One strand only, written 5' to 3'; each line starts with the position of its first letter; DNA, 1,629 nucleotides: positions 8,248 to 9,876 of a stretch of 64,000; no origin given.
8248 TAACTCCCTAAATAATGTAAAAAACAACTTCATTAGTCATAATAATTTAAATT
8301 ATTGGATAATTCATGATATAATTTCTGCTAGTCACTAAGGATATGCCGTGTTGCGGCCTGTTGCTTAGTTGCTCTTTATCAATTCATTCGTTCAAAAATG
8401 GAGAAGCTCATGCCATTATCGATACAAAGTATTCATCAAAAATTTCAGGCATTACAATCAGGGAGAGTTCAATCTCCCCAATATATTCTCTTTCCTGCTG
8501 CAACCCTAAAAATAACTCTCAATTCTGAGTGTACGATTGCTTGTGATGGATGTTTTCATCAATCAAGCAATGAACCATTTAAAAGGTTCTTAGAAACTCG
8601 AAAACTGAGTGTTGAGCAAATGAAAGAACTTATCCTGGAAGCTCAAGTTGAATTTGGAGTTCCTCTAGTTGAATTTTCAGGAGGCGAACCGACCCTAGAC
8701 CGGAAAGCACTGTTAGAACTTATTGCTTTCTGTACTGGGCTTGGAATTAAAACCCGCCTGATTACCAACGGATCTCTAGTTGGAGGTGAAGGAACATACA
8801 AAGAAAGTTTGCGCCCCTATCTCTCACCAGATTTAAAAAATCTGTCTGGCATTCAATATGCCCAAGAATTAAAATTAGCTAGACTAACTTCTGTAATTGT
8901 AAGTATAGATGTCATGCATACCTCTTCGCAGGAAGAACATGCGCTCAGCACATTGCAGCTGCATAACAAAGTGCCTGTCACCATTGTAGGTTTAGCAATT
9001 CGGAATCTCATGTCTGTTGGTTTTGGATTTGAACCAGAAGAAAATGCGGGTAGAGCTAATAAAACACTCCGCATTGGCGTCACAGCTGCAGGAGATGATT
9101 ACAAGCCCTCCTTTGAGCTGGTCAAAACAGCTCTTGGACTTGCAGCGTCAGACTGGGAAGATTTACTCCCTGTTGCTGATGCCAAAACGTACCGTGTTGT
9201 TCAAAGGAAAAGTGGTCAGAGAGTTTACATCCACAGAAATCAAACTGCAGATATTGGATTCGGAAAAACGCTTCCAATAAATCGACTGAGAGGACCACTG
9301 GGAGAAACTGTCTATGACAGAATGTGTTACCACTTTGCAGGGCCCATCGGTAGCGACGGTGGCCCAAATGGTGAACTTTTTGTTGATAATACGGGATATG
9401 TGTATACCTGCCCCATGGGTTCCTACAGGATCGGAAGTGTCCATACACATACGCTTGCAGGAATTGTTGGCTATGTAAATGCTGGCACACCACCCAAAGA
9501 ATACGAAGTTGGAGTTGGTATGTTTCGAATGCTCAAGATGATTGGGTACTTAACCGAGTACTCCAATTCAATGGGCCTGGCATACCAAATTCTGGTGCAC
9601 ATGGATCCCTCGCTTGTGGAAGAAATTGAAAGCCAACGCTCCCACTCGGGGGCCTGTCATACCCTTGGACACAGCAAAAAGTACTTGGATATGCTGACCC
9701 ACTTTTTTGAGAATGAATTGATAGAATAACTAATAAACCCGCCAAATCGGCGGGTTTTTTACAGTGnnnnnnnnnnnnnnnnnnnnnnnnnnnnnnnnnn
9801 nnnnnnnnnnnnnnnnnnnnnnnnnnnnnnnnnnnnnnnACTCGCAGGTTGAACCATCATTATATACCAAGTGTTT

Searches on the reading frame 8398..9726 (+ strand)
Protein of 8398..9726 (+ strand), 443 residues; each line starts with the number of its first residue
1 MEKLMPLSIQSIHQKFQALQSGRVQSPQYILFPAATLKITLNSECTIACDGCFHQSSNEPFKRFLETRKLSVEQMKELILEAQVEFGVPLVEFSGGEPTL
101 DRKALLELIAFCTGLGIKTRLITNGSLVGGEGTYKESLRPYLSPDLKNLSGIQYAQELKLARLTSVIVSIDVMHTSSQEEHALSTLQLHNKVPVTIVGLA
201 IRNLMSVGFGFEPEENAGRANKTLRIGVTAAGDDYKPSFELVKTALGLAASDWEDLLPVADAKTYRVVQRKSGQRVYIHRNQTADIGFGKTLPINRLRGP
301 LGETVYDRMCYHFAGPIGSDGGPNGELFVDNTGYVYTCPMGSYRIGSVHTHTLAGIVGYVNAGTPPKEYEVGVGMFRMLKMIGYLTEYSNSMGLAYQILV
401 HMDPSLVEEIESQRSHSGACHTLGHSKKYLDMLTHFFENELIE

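Call 27: search_protein_families(library=pfam, proteins=[window:8398-9726:+], max_evalue=0.001)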
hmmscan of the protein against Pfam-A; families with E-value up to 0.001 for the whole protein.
window:8398-9726:+ (443 aa): 2 families
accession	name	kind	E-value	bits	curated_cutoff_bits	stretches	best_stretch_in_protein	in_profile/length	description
PF04055.27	Radical_SAM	-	3.9e-08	34.1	29.5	1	44-129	6-90/166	Radical SAM superfamily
PF13353.11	Fer4_12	-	3e-06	28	22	1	43-125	13-91/137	4Fe-4S single cluster domain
